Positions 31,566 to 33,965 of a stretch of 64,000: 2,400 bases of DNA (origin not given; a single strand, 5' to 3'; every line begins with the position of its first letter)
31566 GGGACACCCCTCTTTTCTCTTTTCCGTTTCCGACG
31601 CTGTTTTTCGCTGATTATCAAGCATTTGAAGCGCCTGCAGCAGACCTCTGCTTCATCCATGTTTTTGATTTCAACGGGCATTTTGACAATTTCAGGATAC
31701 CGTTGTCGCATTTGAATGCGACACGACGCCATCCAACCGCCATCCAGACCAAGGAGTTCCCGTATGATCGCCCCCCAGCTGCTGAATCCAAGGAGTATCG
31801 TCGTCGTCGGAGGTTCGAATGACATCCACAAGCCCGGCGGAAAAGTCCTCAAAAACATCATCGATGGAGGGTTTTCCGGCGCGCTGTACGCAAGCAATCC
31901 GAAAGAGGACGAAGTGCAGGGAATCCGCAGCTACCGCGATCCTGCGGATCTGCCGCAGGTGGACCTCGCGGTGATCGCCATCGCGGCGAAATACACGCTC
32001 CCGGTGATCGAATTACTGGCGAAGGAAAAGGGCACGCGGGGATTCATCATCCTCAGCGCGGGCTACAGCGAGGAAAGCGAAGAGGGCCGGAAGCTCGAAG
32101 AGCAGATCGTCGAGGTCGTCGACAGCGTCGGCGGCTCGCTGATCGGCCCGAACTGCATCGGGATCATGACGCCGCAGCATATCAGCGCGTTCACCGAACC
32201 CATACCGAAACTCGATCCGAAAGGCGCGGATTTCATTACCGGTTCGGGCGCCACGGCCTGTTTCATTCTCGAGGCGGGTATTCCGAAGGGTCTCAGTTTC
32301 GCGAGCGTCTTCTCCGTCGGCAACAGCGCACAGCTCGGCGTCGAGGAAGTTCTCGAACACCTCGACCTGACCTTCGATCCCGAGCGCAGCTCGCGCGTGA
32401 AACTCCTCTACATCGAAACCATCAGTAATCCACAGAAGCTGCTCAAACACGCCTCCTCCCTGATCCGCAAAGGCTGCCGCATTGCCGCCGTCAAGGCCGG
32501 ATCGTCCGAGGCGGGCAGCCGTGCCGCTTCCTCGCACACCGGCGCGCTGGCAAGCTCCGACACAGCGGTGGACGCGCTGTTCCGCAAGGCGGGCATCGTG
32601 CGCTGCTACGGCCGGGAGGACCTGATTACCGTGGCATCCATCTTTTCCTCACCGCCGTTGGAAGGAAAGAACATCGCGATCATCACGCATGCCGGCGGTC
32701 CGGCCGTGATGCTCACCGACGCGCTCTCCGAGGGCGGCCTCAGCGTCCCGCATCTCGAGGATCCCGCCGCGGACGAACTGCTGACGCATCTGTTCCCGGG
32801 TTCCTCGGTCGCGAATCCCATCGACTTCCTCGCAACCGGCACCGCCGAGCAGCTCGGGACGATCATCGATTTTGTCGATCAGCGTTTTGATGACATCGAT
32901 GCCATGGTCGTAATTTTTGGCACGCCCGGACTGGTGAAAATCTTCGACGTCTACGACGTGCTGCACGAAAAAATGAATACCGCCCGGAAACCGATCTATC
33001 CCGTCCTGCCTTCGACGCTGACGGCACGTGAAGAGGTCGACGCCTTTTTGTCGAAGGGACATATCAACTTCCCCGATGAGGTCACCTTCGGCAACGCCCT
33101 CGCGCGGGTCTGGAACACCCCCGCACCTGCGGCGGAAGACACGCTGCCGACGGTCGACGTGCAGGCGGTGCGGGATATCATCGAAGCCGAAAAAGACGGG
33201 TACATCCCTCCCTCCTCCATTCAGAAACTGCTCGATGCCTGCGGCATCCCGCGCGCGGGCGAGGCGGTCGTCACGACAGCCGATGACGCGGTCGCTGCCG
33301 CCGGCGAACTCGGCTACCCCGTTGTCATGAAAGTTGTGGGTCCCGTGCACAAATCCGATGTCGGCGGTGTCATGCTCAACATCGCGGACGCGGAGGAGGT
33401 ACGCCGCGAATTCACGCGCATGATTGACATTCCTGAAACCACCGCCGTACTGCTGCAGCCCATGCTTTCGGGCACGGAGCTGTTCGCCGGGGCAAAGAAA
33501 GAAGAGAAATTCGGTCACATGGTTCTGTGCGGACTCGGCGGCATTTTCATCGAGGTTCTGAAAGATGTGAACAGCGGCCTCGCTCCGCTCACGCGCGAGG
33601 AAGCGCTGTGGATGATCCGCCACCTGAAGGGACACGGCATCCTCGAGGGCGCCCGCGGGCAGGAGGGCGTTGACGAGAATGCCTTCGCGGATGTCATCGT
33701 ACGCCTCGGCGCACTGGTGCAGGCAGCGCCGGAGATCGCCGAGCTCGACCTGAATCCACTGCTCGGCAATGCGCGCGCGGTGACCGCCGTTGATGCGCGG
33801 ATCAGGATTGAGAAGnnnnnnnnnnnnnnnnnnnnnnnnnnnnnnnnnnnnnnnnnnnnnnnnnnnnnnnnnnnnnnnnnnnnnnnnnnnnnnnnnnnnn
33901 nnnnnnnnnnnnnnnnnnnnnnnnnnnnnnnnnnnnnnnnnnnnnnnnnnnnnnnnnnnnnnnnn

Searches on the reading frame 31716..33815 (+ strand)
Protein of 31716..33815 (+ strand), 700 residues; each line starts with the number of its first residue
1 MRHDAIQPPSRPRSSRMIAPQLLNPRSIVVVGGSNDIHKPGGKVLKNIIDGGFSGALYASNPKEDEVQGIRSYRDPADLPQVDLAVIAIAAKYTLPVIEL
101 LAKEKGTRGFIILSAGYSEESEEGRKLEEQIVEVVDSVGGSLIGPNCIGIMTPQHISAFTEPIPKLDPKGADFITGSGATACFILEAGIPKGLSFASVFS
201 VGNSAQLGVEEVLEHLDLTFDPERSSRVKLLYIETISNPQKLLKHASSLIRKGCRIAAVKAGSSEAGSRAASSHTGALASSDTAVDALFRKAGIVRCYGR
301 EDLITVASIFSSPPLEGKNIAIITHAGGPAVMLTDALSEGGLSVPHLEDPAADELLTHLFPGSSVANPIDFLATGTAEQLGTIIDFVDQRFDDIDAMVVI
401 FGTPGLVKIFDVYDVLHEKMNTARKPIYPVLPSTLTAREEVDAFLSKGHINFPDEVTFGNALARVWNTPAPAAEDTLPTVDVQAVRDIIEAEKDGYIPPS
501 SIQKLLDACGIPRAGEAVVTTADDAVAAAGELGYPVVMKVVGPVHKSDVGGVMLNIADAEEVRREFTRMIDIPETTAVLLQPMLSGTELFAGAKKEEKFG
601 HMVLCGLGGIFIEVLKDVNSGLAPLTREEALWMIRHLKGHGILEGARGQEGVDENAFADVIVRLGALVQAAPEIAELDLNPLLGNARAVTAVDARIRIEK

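Call 44: search_protein_families(library=ncbifam, proteins=[window:31716-33815:+], max_evalue=0.00001)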
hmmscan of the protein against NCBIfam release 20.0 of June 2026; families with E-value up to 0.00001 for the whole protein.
window:31716-33815:+ (700 aa): 6 families
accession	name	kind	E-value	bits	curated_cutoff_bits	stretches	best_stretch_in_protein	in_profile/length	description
NF045494.1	AcCoALig_Archglob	equivalog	4.5e-114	382.2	1200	2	21-465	220-659/665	acetate--CoA ligase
NF045493.1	HydDutCoALig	equivalog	4.2e-102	342.9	1300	1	21-697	5-697/698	4-hydroxybutyrate--CoA ligase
TIGR02717.1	AcCoA-syn-alpha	equivalog_domain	3.1e-89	299.7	567.15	1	21-440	3-415/447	acetate--CoA ligase alpha subunit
NF045492.1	HydPropCoALig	equivalog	1.5e-83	281.3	1300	2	12-427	243-655/700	3-hydroxypropionate--CoA ligase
NF010623.0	PRK14016.1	subfamily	3.8e-08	32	877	1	503-587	219-298/871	cyanophycin synthetase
TIGR02068.2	cya_phycin_syn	equivalog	3.5e-06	25.3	850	1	503-581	218-291/862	cyanophycin synthetase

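Call 48: find_homologous_proteins(query=window:31716-33815:+, max_evalue=1e-50)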
Query window:31716-33815:+ (700 aa): 8000 proteins with E <= 1e-50 among 8000 candidates; the best 120 are listed.
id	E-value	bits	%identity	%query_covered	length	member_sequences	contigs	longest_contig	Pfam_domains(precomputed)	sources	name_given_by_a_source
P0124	0.0e+0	1503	100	98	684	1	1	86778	PF13607.12,PF13549.12,PF13380.13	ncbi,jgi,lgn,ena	-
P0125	0.0e+0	1404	93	98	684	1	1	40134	PF13607.12,PF13549.12,PF13380.13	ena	-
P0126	0.0e+0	1383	92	98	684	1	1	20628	PF13607.12,PF13549.12,PF13380.13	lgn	-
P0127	0.0e+0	1289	86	98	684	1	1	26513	PF13607.12,PF13549.12,PF13380.13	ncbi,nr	ncbi:MAG: acetate--CoA ligase family protein [Bacteroidetes bacterium]|nr:acetate--CoA ligase family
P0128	0.0e+0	1236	81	98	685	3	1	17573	PF13607.12,PF13549.12,PF13380.13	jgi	-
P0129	0.0e+0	1226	81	98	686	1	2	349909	PF13607.12,PF13549.12,PF13380.13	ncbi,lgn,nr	ncbi:acetate--CoA ligase family protein [bacterium]|nr:acetate--CoA ligase family protein [bacterium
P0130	0.0e+0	1223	81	98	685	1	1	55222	PF13607.12,PF13549.12,PF13380.13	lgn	-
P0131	0.0e+0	1214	81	98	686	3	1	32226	PF13607.12,PF13549.12,PF13380.13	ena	-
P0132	0.0e+0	1212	81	98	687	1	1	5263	PF13607.12,PF13549.12,PF13380.13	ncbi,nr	ncbi:MAG: acetate--CoA ligase family protein [Bacteroidota bacterium]|nr:acetate--CoA ligase family 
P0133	0.0e+0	1209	81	98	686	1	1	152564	PF13607.12,PF13549.12,PF13380.13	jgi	jgi:acetyltransferase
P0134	0.0e+0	1193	80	98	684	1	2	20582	PF13607.12,PF13549.12,PF13380.13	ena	-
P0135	0.0e+0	1193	80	98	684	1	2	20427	PF13607.12,PF13549.12,PF13380.13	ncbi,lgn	ncbi:MAG: acetate--CoA ligase family protein [Bacteroidota bacterium]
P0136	0.0e+0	1184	80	98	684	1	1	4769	PF13607.12,PF13549.12,PF13380.13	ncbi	-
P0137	0.0e+0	1183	80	98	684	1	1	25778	PF13607.12,PF13549.12,PF13380.13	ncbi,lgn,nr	ncbi:MAG: acetate--CoA ligase family protein [Bacteroidetes bacterium]|nr:acetate--CoA ligase family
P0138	0.0e+0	1182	79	98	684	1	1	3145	PF13607.12,PF13549.12,PF13380.13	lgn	-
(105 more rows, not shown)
